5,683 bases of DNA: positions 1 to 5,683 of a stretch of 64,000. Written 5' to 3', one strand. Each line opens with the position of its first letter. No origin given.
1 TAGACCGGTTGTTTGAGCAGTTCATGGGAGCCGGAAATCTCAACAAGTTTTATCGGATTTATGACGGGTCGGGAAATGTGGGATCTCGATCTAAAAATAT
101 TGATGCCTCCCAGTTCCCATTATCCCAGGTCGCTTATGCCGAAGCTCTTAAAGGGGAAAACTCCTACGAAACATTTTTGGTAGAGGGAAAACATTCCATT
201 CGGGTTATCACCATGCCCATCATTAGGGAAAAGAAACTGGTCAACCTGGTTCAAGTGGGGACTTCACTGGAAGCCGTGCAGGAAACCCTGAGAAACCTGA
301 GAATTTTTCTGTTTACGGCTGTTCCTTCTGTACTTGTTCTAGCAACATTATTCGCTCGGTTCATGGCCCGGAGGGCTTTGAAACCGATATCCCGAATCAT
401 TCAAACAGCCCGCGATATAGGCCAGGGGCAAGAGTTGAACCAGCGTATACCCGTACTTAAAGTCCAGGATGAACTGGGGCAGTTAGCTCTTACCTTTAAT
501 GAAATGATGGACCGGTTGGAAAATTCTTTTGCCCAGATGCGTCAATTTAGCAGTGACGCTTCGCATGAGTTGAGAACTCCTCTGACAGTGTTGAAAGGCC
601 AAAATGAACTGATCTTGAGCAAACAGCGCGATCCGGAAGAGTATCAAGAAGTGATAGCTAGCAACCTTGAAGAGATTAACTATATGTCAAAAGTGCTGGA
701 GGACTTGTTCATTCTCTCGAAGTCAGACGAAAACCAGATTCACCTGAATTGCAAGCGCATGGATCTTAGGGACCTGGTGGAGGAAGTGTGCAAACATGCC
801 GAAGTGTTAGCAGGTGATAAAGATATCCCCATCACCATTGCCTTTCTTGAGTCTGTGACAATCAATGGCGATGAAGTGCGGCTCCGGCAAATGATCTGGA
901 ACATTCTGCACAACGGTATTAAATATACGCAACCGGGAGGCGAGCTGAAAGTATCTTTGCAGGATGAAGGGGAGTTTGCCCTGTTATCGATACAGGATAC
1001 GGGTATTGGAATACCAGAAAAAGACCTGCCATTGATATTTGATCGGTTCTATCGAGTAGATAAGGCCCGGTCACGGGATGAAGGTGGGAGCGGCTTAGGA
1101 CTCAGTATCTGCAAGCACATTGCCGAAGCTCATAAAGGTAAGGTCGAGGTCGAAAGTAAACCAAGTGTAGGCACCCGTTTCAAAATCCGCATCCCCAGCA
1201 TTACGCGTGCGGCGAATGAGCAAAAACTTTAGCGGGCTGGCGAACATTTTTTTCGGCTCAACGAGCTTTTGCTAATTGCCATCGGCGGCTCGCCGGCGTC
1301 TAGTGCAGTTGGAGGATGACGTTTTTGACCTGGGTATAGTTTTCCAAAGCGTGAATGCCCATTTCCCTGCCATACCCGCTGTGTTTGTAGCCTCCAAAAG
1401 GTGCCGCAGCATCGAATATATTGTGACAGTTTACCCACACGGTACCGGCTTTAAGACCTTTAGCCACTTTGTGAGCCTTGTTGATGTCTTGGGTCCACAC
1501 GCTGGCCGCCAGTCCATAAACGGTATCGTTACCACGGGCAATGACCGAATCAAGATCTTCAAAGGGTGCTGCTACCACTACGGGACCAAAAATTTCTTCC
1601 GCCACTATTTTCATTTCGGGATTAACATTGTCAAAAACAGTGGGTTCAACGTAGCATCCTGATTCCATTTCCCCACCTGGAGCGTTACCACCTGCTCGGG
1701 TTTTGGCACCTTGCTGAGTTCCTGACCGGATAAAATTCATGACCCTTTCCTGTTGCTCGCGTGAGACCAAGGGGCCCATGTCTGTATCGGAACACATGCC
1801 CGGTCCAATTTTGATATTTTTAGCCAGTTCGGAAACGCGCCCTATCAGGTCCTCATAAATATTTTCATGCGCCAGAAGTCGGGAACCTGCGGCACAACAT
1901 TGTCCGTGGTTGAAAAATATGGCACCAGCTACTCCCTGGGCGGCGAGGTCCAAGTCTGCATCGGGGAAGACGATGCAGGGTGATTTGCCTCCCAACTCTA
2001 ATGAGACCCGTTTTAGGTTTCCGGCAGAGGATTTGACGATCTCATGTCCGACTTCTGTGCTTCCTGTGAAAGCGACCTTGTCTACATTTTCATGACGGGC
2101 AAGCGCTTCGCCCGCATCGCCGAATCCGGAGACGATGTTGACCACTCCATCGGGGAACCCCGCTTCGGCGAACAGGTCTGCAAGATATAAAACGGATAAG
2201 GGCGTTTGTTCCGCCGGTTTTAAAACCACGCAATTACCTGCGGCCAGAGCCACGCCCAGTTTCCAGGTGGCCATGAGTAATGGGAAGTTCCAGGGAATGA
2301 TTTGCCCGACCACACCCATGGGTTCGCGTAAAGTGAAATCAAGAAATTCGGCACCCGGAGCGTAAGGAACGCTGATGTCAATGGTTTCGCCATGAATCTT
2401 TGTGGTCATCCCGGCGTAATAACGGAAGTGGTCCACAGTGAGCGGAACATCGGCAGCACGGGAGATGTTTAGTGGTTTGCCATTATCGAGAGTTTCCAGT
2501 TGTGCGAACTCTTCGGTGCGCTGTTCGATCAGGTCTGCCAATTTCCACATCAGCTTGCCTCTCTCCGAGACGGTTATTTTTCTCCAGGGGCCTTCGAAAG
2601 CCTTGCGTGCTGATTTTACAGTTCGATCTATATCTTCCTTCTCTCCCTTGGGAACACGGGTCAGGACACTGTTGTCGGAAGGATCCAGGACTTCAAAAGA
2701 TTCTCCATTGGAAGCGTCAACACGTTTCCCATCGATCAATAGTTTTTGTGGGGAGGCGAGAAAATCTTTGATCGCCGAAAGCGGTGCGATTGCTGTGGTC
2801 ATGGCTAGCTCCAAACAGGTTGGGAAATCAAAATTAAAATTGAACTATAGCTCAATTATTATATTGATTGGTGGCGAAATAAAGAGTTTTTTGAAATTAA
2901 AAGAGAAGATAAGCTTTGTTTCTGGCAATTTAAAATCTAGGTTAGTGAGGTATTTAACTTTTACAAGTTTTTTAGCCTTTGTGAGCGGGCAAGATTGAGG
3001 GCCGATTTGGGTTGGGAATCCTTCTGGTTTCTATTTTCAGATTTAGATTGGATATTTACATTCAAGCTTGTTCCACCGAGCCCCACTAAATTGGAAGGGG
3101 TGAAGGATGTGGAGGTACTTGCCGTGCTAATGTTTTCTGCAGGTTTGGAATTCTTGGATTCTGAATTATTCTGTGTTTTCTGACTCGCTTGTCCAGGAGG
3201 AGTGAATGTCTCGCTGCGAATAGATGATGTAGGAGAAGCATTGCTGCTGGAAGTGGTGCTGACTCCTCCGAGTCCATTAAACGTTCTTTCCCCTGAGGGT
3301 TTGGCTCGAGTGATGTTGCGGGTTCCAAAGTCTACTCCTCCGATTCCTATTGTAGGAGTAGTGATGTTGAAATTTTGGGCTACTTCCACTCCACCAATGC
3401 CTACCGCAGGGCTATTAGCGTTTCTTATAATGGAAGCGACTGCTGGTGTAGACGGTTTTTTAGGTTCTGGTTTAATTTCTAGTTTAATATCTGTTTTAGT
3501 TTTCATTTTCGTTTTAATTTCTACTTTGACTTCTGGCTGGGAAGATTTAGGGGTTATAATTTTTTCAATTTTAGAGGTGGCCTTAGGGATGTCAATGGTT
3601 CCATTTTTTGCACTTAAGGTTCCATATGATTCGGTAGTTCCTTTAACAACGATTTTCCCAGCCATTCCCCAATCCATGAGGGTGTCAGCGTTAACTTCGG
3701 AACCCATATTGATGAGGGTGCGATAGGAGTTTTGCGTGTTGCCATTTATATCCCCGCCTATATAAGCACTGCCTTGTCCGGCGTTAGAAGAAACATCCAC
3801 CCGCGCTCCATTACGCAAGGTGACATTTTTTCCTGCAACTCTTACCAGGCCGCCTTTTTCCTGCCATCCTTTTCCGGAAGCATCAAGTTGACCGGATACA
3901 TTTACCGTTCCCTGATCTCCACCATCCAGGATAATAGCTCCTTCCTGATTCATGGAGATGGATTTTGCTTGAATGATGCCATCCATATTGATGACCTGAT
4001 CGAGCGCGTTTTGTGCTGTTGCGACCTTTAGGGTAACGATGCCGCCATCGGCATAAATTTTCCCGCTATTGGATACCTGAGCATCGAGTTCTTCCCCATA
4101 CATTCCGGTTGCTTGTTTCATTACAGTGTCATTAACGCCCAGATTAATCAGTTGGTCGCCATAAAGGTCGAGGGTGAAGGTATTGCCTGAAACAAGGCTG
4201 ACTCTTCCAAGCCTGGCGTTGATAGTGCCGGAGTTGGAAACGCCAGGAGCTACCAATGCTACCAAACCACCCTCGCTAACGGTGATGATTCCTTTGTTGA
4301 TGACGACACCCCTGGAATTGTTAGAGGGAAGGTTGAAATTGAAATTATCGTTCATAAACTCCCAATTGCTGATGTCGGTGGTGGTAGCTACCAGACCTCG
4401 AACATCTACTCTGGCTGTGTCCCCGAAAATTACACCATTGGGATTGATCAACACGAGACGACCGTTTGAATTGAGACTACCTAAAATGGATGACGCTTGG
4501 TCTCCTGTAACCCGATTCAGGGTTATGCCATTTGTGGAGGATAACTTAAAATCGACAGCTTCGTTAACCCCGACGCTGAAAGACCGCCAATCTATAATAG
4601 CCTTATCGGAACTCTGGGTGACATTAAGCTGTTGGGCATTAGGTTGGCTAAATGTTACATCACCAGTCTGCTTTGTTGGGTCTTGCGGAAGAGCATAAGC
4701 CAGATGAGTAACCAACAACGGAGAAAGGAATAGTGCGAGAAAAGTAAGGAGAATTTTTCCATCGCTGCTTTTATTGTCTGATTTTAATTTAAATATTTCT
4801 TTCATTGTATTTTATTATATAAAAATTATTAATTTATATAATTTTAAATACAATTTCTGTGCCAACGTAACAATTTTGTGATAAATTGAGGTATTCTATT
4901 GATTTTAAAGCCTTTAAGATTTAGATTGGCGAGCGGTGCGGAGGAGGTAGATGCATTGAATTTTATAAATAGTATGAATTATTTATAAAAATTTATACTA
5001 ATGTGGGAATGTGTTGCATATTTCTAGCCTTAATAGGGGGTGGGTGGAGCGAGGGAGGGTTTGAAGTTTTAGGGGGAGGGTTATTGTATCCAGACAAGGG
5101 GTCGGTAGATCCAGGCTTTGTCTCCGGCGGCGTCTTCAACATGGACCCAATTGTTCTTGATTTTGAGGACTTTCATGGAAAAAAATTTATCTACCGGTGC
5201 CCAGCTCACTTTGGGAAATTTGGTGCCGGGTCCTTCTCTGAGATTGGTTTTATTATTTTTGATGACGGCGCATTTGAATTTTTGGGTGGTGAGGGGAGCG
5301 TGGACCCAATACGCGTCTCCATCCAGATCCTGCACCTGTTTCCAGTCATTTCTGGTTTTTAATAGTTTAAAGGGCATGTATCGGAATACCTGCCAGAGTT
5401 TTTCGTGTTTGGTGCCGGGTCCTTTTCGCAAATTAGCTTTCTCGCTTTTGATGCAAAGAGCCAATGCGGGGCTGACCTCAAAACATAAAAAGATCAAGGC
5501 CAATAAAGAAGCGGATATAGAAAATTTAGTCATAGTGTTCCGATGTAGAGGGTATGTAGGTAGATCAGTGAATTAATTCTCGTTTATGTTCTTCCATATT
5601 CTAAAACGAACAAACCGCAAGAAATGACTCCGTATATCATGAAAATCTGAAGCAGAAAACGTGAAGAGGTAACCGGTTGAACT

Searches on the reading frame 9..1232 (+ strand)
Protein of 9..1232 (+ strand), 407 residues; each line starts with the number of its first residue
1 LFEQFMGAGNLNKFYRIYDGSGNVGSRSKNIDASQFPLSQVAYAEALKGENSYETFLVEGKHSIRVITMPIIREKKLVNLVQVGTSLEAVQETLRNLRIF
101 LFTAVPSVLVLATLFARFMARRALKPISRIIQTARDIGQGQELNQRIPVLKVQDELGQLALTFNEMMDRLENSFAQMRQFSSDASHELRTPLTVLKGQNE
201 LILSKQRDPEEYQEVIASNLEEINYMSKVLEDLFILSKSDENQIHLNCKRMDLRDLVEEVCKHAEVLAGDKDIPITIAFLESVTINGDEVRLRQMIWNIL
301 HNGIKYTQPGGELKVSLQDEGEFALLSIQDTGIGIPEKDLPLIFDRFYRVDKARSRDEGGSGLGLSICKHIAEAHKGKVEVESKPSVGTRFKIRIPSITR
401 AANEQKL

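Call 38: search_protein_families(library=pfam, proteins=[window:9-1232:+], max_evalue=0.000001)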
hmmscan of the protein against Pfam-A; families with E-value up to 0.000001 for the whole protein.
window:9-1232:+ (407 aa): 3 families
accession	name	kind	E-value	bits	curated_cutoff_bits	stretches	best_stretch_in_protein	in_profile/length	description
PF02518.31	HATPase_c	-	8.6e-33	113.5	26.4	1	287-396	1-108/111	Histidine kinase-, DNA gyrase B-, and HSP90-like ATPase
PF00672.30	HAMP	-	1.9e-17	63.7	25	1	118-171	1-52/53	HAMP domain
PF00512.31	HisKA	-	1.6e-15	57.4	26.9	1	176-241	1-65/66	His Kinase A (phospho-acceptor) domain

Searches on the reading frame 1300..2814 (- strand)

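Call 38: search_protein_families(library=pfam, proteins=[window:1300-2814:-], max_evalue=0.000001)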
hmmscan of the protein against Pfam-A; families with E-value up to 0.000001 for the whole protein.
window:1300-2814:- (504 aa): 1 family
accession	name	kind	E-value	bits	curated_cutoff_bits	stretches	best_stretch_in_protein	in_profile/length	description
PF00171.27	Aldedh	-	1e-177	591.8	23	1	35-499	4-461/461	Aldehyde dehydrogenase family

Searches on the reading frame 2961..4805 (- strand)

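Call 38: search_protein_families(library=pfam, proteins=[window:2961-4805:-], max_evalue=0.000001)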
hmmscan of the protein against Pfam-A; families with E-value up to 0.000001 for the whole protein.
window:2961-4805:- (614 aa): 1 family
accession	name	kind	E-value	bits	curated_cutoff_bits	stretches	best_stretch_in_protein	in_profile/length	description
PF05860.19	TPS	-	9.6e-34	117.9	33.5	1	43-307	10-250/252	TPS secretion domain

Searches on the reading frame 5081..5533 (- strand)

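Call 38: search_protein_families(library=pfam, proteins=[window:5081-5533:-], max_evalue=0.000001)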
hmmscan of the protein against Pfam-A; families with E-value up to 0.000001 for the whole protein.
window:5081-5533:- (150 aa): 2 families
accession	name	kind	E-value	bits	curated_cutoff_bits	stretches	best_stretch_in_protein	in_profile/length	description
PF06347.19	SH3_4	-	4.3e-20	71.7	24.1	2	29-81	1-53/56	Bacterial SH3 domain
PF08239.17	SH3_3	-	4.2e-14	52.9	27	0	33-79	3-50/54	Bacterial SH3 domain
